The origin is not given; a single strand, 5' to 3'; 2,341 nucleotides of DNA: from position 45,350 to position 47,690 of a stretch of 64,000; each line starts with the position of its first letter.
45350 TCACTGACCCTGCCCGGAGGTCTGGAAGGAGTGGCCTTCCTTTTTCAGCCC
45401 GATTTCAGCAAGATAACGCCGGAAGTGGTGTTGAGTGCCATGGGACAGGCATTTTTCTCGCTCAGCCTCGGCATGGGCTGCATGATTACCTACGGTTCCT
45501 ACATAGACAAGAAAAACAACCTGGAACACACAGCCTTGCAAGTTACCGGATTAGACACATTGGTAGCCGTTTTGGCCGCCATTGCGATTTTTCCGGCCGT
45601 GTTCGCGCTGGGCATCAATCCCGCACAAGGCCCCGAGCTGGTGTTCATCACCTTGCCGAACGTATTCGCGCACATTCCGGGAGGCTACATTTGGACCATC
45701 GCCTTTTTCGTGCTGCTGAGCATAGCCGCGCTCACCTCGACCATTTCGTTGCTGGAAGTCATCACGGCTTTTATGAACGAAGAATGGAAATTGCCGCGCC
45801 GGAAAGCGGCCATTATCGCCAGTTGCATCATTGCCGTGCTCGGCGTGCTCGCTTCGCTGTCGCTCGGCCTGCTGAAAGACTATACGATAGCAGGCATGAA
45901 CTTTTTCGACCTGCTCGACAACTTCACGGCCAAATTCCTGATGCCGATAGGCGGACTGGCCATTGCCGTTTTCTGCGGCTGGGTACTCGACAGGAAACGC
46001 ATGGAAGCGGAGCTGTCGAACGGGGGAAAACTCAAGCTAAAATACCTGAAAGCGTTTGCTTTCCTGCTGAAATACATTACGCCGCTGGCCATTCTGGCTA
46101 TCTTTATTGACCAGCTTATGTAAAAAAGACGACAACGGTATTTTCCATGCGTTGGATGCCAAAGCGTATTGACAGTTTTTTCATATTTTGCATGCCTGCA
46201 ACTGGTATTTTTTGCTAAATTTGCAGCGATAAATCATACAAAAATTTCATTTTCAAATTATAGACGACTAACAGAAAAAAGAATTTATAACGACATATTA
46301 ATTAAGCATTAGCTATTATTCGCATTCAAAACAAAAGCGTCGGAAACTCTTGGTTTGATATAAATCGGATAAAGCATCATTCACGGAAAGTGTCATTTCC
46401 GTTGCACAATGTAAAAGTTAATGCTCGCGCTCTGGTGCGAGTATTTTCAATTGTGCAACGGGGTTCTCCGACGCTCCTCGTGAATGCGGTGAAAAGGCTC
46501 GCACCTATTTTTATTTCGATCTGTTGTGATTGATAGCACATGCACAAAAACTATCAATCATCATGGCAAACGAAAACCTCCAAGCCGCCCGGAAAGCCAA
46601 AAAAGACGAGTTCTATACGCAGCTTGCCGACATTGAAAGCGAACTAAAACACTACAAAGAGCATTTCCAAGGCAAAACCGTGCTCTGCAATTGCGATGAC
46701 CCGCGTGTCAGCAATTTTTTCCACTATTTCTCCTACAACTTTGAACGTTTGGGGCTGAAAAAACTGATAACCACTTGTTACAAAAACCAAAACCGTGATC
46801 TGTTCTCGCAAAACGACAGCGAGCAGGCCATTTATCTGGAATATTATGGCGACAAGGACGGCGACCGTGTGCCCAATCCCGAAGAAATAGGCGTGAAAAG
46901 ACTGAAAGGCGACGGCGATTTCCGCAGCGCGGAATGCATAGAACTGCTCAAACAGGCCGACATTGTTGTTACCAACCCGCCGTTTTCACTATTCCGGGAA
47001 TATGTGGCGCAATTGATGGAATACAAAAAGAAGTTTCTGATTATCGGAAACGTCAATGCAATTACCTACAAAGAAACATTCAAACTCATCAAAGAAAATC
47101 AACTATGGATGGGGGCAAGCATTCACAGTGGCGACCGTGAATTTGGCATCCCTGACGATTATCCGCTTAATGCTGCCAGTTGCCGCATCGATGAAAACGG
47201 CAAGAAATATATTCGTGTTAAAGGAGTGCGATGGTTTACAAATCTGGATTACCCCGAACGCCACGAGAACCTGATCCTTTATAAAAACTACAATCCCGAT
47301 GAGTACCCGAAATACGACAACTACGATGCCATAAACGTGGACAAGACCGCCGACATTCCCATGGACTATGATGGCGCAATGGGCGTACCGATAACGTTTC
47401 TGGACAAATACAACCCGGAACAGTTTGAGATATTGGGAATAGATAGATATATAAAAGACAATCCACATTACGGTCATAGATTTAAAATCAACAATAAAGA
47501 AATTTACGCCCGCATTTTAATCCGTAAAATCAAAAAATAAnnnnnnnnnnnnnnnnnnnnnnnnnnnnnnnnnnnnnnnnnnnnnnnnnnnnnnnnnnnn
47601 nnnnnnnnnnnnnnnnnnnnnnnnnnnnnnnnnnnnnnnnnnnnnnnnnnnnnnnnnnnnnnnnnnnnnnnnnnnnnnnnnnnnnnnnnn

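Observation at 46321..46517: About 190-nt nested-helix element with mutually exclusive pairings in the leader of the methylase-nuclease operon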

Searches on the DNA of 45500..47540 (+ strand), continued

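Call 56: search_with_rna_model(model_id=R1, sources=[L003, L005, L006, L008, L010, L011, L012, L013, L015, L016, L017, L019, L020, L021, L022, L023, L026, L027, L028, L029, L031, L032, L033, L034, L036, L037, L038, L039, L041, L042, L044, L045, L047, L048, L050, L052, L053, L054, L060, L061, L062, L063, L064, L066, L067, L071, L072, L073, L076, L077, L078, L080, L081, L082, L089, L093, L101, L102, L104, L113, L119, L122, L129, L130, L137, L140, L142, L146, L149, L150, L153, L154, L165, L174, L185, L186, L189, L190, L193, L202, L203], max_evalue=0.01, make_alignment=true)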
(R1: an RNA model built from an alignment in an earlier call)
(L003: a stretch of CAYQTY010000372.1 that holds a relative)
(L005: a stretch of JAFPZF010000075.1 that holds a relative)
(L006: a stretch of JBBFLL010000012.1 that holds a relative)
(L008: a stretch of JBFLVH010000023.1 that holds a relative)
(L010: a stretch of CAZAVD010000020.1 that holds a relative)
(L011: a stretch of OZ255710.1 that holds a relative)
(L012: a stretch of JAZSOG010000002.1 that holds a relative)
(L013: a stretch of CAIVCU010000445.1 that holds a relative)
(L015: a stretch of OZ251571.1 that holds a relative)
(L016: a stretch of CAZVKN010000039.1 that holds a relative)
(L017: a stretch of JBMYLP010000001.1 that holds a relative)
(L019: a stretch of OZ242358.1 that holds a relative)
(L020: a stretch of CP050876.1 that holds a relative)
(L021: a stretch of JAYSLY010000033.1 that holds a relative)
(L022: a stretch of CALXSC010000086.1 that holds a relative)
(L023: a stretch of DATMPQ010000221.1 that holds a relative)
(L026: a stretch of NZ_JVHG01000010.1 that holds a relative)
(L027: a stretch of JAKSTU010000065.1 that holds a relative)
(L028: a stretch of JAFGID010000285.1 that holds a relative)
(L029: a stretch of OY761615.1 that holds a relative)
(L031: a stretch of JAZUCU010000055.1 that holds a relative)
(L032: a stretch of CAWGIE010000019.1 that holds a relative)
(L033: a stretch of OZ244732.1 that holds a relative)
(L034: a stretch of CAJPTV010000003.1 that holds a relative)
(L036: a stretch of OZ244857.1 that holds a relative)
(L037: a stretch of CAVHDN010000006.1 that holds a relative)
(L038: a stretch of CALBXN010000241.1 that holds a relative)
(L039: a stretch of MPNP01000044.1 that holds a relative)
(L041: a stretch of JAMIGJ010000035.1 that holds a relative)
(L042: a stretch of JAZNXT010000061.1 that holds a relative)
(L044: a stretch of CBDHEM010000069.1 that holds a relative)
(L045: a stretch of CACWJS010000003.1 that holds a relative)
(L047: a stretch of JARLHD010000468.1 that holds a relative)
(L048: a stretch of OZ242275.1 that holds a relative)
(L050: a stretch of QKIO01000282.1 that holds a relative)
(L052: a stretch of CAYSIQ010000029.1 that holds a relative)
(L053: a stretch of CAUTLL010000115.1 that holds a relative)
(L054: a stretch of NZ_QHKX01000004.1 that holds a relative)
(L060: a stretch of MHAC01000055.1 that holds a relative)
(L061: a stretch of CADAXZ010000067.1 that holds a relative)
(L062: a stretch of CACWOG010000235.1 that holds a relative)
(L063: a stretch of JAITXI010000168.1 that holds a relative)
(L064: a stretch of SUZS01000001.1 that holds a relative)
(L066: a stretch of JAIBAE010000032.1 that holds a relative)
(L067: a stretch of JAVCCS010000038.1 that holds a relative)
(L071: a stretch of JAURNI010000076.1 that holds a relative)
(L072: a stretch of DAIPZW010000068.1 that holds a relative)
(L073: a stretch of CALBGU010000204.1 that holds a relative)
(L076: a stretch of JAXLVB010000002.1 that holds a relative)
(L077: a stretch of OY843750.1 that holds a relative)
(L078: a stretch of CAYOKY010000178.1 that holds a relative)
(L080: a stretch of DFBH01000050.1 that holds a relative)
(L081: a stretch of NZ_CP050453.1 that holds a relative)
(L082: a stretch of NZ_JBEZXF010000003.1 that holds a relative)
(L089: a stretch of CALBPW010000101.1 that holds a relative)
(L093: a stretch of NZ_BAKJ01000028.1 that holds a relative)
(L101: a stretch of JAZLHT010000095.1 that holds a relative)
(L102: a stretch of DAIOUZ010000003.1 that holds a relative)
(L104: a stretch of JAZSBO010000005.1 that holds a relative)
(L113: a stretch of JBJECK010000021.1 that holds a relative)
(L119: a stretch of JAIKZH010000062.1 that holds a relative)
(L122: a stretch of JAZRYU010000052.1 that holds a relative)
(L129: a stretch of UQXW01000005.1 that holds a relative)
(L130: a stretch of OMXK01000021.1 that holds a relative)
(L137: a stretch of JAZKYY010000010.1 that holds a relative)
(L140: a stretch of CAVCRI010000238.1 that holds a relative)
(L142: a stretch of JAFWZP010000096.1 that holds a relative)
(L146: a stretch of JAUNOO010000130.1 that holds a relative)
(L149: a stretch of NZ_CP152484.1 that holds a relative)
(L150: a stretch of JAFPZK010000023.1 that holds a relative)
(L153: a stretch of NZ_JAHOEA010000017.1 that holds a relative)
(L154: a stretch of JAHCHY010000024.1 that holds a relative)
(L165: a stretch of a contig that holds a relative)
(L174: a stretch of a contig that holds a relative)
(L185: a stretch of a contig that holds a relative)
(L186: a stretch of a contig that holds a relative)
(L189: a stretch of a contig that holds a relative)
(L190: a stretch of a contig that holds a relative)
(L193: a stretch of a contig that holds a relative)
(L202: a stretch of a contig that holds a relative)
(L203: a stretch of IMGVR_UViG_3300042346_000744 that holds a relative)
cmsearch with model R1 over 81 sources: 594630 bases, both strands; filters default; matches with E-value up to 0.01: 28.
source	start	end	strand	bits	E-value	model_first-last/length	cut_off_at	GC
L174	416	621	+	176.4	1.5e-42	1-207/261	3'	0.44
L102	3944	4209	+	160.5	1.7e-38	1-261/261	no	0.44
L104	1695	1986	+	154.1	6.9e-37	1-261/261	no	0.42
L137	1577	1868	+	142.6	6e-34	1-261/261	no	0.42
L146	275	553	+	138.8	5.4e-33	1-261/261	no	0.46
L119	6355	6656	-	134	9e-32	1-261/261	no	0.38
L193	4228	4501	-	133.6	1.1e-31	1-261/261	no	0.41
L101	6256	6527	+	127.6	3.9e-30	1-261/261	no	0.4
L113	6237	6483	+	122.5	7.8e-29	1-261/261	no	0.44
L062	1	152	+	119.8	3.8e-28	110-261/261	5'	0.47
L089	1671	1937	+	118.8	6.8e-28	1-261/261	no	0.37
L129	6132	6433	-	116.9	2.1e-27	1-261/261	no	0.43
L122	4440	4743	+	116.2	3e-27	1-261/261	no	0.41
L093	2769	3019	+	113.6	1.4e-26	1-261/261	no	0.4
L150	6768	7046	+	112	3.7e-26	1-261/261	no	0.41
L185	3173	3471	+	108.3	3.1e-25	1-261/261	no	0.44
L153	2780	3040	+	108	3.7e-25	1-261/261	no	0.45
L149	3381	3641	-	107.3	5.7e-25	1-261/261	no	0.45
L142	177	429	-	98.8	8.3e-23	1-261/261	no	0.37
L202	6303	6555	+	98.8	8.3e-23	1-261/261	no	0.37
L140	1860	2051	-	91.6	5.6e-21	1-261/261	no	0.4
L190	892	1132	-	88.9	2.7e-20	1-261/261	no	0.45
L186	2173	2437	-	87.7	5.5e-20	1-261/261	no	0.43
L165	7851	8000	+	82.1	1.4e-18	1-147/261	3'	0.39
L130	132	367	-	81.6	2e-18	1-261/261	no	0.43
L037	1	138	+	40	7.4e-08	143-261/261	5'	0.41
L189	1814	1937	-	28.6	5.9e-05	1-261/261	no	0.4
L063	3786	4003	+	25.3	0.00042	1-261/261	no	0.37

Alignment A3: 28 matches aligned to the model, 541 columns, each read 5' to 3' on its own strand. Consensus structure (alignment columns), stored with it:
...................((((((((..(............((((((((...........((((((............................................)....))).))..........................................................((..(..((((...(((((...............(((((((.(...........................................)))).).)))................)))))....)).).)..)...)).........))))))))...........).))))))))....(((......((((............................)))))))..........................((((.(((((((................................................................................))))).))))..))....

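Call 58: search_rna_families(sources=[L040, L149, L093, L128, L131, L104, L162], threshold=evalue, max_evalue=0.1)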
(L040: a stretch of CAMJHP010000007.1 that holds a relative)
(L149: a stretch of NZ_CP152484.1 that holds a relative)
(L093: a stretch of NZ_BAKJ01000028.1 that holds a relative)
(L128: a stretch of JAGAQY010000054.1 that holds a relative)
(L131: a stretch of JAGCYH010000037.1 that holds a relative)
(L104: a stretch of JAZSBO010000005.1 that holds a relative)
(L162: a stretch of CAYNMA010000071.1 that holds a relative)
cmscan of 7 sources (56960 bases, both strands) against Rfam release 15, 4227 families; matches with E-value up to 0.1: 3.
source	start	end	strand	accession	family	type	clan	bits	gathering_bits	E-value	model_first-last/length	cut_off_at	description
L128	1916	2000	-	RF00005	tRNA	Gene; tRNA;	CL00001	56.8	29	1.2e-09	1-71/71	no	tRNA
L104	6699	6782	+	RF00005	tRNA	Gene; tRNA;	CL00001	48.5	29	2.3e-07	1-71/71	no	tRNA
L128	1916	1965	+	RF04351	Plastid-psbl-rps4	Cis-reg;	-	34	68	0.0021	1-53/53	no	Plastid-psbl-rps4 3UTR RNA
